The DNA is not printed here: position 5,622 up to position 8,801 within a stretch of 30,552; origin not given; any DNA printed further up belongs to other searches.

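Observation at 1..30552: Layered surface-glycosylation locus: ABC-exported capped polymer, five GT-C enzymes and heavy methylation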

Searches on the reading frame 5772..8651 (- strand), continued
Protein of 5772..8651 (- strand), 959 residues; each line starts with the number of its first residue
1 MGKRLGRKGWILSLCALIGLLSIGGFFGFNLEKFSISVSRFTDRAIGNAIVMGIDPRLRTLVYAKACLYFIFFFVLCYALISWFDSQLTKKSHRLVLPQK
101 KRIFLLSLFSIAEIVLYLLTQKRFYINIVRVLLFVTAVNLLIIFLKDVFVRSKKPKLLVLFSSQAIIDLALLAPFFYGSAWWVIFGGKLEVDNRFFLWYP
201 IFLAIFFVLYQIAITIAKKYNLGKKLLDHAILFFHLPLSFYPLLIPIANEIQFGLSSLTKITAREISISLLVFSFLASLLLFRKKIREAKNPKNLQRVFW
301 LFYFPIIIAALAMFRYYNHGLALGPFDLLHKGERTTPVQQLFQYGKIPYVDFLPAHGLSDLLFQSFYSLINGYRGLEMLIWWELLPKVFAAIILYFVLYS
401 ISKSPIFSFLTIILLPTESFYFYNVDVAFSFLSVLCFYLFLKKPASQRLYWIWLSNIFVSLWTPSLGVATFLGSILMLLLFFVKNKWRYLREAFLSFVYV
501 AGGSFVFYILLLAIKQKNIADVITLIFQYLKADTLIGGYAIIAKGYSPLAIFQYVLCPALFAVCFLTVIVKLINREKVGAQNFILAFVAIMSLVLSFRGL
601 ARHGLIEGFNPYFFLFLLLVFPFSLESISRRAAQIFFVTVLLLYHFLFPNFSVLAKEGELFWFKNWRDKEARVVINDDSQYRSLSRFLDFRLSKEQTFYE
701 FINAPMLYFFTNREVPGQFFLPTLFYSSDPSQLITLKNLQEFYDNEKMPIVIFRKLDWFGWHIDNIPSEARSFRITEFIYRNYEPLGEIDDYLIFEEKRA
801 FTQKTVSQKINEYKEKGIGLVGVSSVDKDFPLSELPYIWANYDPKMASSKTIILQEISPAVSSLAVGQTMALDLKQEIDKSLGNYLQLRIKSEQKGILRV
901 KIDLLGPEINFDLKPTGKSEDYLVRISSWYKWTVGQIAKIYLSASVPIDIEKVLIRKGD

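Call 66: search_solved_structures(query=A3, max_evalue=10)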
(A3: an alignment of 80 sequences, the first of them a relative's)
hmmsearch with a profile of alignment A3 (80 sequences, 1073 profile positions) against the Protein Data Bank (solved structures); distinct sequences matched with E-value up to 10: 14.
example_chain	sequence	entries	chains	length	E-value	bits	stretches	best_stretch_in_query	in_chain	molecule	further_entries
8e9g_M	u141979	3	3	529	0.0097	16.8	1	22-287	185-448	NADH-quinone oxidoreductase, M subunit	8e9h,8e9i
7d5p_A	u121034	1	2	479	0.15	12.8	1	68-244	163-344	Drug transporter, putative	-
6b85_J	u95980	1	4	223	0.26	12.1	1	170-251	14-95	TMHC4_R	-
11kc_A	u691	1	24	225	0.28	11.9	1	170-251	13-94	Designed nanoparticle O43-TM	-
8xx8_A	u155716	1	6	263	0.56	10.9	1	75-249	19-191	Rhodopsin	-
6koc_D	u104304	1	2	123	0.81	10.4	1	465-516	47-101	Quinol oxidase subunit 4,Quinol oxidase subunit 4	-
9h2s_A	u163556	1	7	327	0.82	10.4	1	63-209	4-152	Low conductance mechanosensitive channel YnaI,Small-conductance mechanosensitive channel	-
6kob_D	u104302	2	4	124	0.83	10.4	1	465-516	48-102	AA3-600 quinol oxidase subunit IV,Quinol oxidase subunit 4 | AA3-600 quinol oxidase subunit IV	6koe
7zou_A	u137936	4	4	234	1.3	9.7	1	115-213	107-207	Synechocystis halorhodopsin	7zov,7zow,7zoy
9e62_A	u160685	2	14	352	1.3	9.7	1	64-194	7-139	Low conductance mechanosensitive channel YnaI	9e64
9h2v_A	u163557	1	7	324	1.5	9.5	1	68-209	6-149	Low conductance mechanosensitive channel YnaI,Small-conductance mechanosensitive channel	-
9kax_A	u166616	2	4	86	1.8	9.2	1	465-520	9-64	Sugar transporter SemiSWEET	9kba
8q3v_C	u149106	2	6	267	2.8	8.6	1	64-220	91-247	Tetrahydromethanopterin S-methyltransferase subunit C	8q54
7d5q_A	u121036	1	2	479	3.4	8.3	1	68-242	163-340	Drug transporter, putative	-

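Call 69: find_related_loci(query=A1, collection=metagenome_contigs, flank=8000)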
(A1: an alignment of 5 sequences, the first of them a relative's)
Query A1 (959 aa) in metagenome_contigs; peptide patterns used: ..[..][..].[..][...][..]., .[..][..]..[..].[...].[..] (x = any residue, [..] = any of these).
124 stretches matched a pattern; 59 encode a relative of the query (tblastn E <= 1e-3); 59 distinct loci.
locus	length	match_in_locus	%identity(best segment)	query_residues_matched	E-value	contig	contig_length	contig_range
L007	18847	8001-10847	33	10-959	7e-139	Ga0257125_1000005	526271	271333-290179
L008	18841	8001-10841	31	10-959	5e-127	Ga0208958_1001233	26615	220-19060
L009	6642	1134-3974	31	10-959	3e-127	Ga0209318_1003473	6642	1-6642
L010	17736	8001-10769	30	36-959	4e-126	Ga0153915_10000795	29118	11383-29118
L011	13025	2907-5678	30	36-959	1e-124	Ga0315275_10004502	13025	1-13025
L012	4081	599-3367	30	36-959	2e-124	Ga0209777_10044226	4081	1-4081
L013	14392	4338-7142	29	35-959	1e-109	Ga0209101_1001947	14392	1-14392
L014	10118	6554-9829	33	2-959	8e-110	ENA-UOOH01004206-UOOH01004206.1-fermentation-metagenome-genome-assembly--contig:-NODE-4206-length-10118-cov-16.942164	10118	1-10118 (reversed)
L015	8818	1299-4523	30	10-959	2e-103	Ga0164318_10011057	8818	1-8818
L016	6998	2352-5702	28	10-959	4e-98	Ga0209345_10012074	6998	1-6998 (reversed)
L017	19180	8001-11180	30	38-959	3e-79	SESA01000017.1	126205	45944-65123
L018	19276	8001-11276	33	2-959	3e-113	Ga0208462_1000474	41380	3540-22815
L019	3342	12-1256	36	531-959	1e-74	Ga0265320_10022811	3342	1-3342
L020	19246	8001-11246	28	35-959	3e-69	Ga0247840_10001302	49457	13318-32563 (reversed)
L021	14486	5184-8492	28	8-959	3e-68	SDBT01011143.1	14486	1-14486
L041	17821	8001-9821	23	314-922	4e-20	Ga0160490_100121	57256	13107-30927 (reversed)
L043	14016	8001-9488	24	314-804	3e-19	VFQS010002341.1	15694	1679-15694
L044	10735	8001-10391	25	327-959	5e-19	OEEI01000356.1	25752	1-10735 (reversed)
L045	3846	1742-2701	25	662-959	9e-19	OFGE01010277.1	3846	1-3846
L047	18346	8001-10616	23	238-959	1e-17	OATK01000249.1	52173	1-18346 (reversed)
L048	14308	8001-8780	29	676-945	2e-25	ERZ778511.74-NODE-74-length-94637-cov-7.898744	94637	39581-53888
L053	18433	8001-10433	21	327-959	2e-14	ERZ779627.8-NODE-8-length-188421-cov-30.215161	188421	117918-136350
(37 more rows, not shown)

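Call 73: search_protein_families(library=ncbifam, proteins=[L007:10857-11543:+, L008:10851-11543:+, L019:1267-1968:+, L041:6193-6981:+, L043:6198-6995:+, L045:2742-3530:+, L014:2931-3737:+, L018:4378-5184:+, L003:14171-14962:+, L015:5773-6468:+], max_evalue=0.00001)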
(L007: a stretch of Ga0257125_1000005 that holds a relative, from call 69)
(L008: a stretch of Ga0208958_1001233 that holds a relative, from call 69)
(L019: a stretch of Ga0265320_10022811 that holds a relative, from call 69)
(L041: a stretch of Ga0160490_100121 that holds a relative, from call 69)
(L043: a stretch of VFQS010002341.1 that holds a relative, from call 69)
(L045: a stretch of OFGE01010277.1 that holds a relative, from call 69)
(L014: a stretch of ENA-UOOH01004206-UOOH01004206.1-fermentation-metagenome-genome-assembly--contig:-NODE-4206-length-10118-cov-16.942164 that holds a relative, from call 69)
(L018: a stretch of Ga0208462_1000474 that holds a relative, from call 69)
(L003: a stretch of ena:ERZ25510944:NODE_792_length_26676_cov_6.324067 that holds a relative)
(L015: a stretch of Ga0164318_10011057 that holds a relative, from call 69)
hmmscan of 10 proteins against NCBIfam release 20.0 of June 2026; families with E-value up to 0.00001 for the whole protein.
L007:10857-11543:+ (229 aa): 1 family
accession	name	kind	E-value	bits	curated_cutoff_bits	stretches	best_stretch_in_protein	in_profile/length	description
TIGR04182.1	glyco_TIGR04182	equivalog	1e-14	54.6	325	1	6-224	5-217/293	S-layer glycoprotein N-glycosyltransferase AglJ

L008:10851-11543:+ (231 aa): 2 families
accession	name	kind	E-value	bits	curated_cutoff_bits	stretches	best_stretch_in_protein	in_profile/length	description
TIGR04182.1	glyco_TIGR04182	equivalog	1.4e-13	50.9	325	1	5-215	4-209/293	S-layer glycoprotein N-glycosyltransferase AglJ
NF041391.1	DPhHxTase_Halo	equivalog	2.3e-07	30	375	1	22-196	16-186/213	dolichyl-phosphate hexose transferase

L019:1267-1968:+ (234 aa): 2 families
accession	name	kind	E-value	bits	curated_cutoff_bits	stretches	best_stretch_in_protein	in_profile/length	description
TIGR04182.1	glyco_TIGR04182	equivalog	6e-21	75.1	325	1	5-232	4-225/293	S-layer glycoprotein N-glycosyltransferase AglJ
NF041391.1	DPhHxTase_Halo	equivalog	3.6e-08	32.7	375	1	11-220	5-205/213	dolichyl-phosphate hexose transferase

L041:6193-6981:+ (263 aa): 2 families
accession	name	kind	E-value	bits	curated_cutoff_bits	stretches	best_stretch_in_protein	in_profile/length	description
NF058614.1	PPMAGASynPpgS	equivalog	2.9e-08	33.4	370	1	26-191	4-164/226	polyprenyl-phospho-N-acetylgalactosaminyl synthase PpgS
NF007986.1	PRK10714.1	equivalog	5.9e-06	25.5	529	1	23-229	7-201/316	undecaprenyl-phosphate 4-deoxy-4-formamido-L-arabinose transferase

L043:6198-6995:+ (266 aa): 6 families
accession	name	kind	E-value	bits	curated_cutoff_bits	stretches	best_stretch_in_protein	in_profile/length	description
NF058614.1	PPMAGASynPpgS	equivalog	1.6e-09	37.5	370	1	29-194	4-164/226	polyprenyl-phospho-N-acetylgalactosaminyl synthase PpgS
TIGR04182.1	glyco_TIGR04182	equivalog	4.4e-09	36.2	325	1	28-251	3-209/293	S-layer glycoprotein N-glycosyltransferase AglJ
NF007986.1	PRK10714.1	equivalog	9.1e-09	34.7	529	1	25-256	6-222/316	undecaprenyl-phosphate 4-deoxy-4-formamido-L-arabinose transferase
NF041391.1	DPhHxTase_Halo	equivalog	1e-07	31.1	375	1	35-230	5-182/213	dolichyl-phosphate hexose transferase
TIGR04283.1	glyco_like_mftF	equivalog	1.7e-06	27.8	182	1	30-99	4-67/221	TIGR04283 family arsenosugar biosynthesis glycosyltransferase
NF047588.1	GlcsyltransPgfSStrep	equivalog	3.3e-06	26.6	500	1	28-190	4-162/308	glycosyltransferase PgfS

L045:2742-3530:+ (263 aa): 5 families
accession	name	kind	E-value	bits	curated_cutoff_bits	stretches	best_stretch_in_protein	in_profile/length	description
NF058614.1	PPMAGASynPpgS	equivalog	6.4e-12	45.4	370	1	26-230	4-198/226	polyprenyl-phospho-N-acetylgalactosaminyl synthase PpgS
NF041391.1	DPhHxTase_Halo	equivalog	1.3e-11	43.9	375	1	52-252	24-204/213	dolichyl-phosphate hexose transferase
TIGR04182.1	glyco_TIGR04182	equivalog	4.7e-10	39.3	325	1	25-250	3-211/293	S-layer glycoprotein N-glycosyltransferase AglJ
NF007986.1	PRK10714.1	equivalog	2.4e-06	26.8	529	1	23-244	7-214/316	undecaprenyl-phosphate 4-deoxy-4-formamido-L-arabinose transferase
NF047588.1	GlcsyltransPgfSStrep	equivalog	5e-06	26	500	1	26-157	5-138/308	glycosyltransferase PgfS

L014:2931-3737:+ (269 aa): 4 families
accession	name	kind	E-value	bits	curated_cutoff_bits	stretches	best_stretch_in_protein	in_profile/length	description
TIGR04182.1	glyco_TIGR04182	equivalog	3.2e-14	53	325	1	27-258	2-217/293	S-layer glycoprotein N-glycosyltransferase AglJ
NF041391.1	DPhHxTase_Halo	equivalog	1.5e-12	46.9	375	1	38-260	8-210/213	dolichyl-phosphate hexose transferase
NF058614.1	PPMAGASynPpgS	equivalog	2.1e-11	43.7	370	1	29-238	4-204/226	polyprenyl-phospho-N-acetylgalactosaminyl synthase PpgS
TIGR04283.1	glyco_like_mftF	equivalog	6e-06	26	182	1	29-97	3-67/221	TIGR04283 family arsenosugar biosynthesis glycosyltransferase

L018:4378-5184:+ (269 aa): 4 families
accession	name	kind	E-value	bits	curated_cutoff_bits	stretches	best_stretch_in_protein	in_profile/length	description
TIGR04182.1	glyco_TIGR04182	equivalog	3.2e-14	53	325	1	27-258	2-217/293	S-layer glycoprotein N-glycosyltransferase AglJ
NF041391.1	DPhHxTase_Halo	equivalog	1.5e-12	46.9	375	1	38-260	8-210/213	dolichyl-phosphate hexose transferase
NF058614.1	PPMAGASynPpgS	equivalog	2.1e-11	43.7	370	1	29-238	4-204/226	polyprenyl-phospho-N-acetylgalactosaminyl synthase PpgS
TIGR04283.1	glyco_like_mftF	equivalog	6e-06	26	182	1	29-97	3-67/221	TIGR04283 family arsenosugar biosynthesis glycosyltransferase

L003:14171-14962:+ (264 aa): 5 families
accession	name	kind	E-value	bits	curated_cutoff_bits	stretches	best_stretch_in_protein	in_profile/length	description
NF058614.1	PPMAGASynPpgS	equivalog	9.9e-13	48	370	1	26-191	4-164/226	polyprenyl-phospho-N-acetylgalactosaminyl synthase PpgS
NF041391.1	DPhHxTase_Halo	equivalog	7.1e-12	44.8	375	1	50-249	22-201/213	dolichyl-phosphate hexose transferase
NF007986.1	PRK10714.1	equivalog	1.6e-08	34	529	1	25-252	9-221/316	undecaprenyl-phosphate 4-deoxy-4-formamido-L-arabinose transferase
TIGR04182.1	glyco_TIGR04182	equivalog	1.9e-08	34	325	1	25-255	3-216/293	S-layer glycoprotein N-glycosyltransferase AglJ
NF047588.1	GlcsyltransPgfSStrep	equivalog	3e-08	33.3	500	1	26-190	5-165/308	glycosyltransferase PgfS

L015:5773-6468:+ (232 aa): 2 families
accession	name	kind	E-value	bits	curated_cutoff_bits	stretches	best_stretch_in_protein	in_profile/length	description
TIGR04182.1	glyco_TIGR04182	equivalog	6e-14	52.1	325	1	7-224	4-216/293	S-layer glycoprotein N-glycosyltransferase AglJ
NF041391.1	DPhHxTase_Halo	equivalog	7.7e-09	34.8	375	1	32-224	26-207/213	dolichyl-phosphate hexose transferase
